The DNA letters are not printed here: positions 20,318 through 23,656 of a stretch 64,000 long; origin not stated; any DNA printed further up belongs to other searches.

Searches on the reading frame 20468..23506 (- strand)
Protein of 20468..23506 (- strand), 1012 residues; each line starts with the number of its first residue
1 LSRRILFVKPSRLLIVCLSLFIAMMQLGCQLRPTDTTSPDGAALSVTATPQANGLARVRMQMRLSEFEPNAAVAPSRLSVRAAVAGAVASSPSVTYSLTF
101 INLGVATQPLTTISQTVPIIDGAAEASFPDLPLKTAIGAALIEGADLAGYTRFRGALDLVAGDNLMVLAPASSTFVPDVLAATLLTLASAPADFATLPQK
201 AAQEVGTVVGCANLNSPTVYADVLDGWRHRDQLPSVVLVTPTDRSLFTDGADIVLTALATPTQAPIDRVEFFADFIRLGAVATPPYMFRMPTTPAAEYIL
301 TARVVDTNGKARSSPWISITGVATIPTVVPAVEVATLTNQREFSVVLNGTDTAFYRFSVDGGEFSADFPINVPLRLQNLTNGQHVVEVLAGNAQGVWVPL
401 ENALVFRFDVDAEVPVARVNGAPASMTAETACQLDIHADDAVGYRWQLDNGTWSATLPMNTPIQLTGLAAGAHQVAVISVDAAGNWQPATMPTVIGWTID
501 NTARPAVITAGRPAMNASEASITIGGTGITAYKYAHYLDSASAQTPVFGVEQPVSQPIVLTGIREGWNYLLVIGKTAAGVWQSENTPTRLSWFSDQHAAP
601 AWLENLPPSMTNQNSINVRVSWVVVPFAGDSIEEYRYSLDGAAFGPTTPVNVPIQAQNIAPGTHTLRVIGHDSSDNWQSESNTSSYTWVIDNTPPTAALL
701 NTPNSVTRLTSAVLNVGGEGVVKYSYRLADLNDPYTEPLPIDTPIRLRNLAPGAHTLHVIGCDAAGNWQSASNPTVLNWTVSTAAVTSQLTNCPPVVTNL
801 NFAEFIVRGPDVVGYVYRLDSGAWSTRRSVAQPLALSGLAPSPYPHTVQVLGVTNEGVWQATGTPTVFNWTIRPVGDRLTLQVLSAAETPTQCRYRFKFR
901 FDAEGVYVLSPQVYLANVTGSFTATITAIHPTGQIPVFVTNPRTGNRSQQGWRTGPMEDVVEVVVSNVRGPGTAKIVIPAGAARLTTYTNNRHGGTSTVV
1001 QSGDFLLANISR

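Call 10: search_protein_families(library=pfam, proteins=[window:20468-23506:-], max_evalue=0.001)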
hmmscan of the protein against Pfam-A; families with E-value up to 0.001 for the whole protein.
window:20468-23506:- (1012 aa): 3 families
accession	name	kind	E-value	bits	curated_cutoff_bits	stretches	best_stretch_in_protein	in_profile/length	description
PF17957.7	Big_7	-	1e-06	29.7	24.1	1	234-302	1-70/70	Bacterial Ig domain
PF19077.6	Big_13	-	7.1e-06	26.9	27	0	431-490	40-94/102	Bacterial Ig-like domain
PF06832.18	BiPBP_C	-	0.00015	22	26.8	0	433-486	36-85/90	Penicillin-Binding Protein C-terminus Family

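Call 92: search_protein_families(library=ncbifam, proteins=[window:20468-23440:-], max_evalue=0.001)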
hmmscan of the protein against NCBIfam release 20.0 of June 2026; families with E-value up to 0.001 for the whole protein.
window:20468-23440:- (990 aa): 2 families
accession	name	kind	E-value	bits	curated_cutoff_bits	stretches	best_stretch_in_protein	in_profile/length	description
NF033510.3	Ca_tandemer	repeat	3.5e-08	33.7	50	0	426-463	60-94/96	Ca2+-stabilized repeat-containing adhesin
NF047446.1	barrel_OmpL47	domain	1.5e-05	25.3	40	0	424-469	23-63/68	OmpL47-type beta-barrel domain-containing protein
